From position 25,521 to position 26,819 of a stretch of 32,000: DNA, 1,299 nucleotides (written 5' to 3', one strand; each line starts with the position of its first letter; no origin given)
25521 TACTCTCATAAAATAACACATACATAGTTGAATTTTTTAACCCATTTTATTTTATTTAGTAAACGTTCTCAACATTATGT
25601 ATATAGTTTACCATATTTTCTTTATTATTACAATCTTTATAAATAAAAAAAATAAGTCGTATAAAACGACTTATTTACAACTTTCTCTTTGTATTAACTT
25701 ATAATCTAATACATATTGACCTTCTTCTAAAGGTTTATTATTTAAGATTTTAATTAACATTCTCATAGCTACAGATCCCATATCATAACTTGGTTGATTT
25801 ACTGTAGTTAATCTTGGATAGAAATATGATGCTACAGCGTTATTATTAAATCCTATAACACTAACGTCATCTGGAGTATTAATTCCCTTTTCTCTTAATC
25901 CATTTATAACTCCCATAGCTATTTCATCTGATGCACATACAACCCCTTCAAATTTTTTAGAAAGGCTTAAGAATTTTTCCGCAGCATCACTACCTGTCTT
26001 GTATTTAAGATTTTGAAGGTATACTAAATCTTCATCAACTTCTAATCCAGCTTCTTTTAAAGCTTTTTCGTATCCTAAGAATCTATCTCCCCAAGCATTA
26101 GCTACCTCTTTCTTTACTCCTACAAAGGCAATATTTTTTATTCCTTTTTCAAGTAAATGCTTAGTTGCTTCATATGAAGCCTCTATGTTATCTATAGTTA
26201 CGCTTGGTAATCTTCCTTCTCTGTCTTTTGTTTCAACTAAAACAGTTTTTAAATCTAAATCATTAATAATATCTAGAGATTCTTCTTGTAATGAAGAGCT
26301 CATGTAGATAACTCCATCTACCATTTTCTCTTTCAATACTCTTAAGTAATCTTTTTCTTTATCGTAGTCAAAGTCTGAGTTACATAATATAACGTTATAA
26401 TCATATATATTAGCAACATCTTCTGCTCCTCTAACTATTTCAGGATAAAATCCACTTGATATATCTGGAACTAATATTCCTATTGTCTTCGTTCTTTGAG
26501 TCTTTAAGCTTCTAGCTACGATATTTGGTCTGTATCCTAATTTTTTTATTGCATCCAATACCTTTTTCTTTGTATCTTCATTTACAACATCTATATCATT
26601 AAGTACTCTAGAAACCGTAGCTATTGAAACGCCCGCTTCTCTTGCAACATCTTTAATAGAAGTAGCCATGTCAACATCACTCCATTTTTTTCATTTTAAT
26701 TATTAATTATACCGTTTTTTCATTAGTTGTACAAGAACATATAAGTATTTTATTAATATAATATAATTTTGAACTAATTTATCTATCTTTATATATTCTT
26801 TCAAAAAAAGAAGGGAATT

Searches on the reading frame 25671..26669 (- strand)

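Call 15: search_protein_families(library=pfam, proteins=[window:25671-26669:-], max_evalue=0.001)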
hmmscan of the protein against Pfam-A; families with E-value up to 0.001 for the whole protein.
window:25671-26669:- (332 aa): 4 families
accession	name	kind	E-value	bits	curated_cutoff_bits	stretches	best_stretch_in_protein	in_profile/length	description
PF00532.27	Peripla_BP_1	-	1e-34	120.8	22.2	1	60-311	1-262/281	Periplasmic binding proteins and sugar binding domain of LacI family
PF13377.12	Peripla_BP_3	-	1.1e-33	117.1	26.5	1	170-331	2-167/167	Periplasmic binding protein-like domain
PF00356.27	LacI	-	1.5e-19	70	27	1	4-49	1-46/46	Bacterial regulatory proteins, lacI family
PF13407.12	Peripla_BP_4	-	2.4e-16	60.5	35.1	1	63-312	1-257/258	Periplasmic binding protein domain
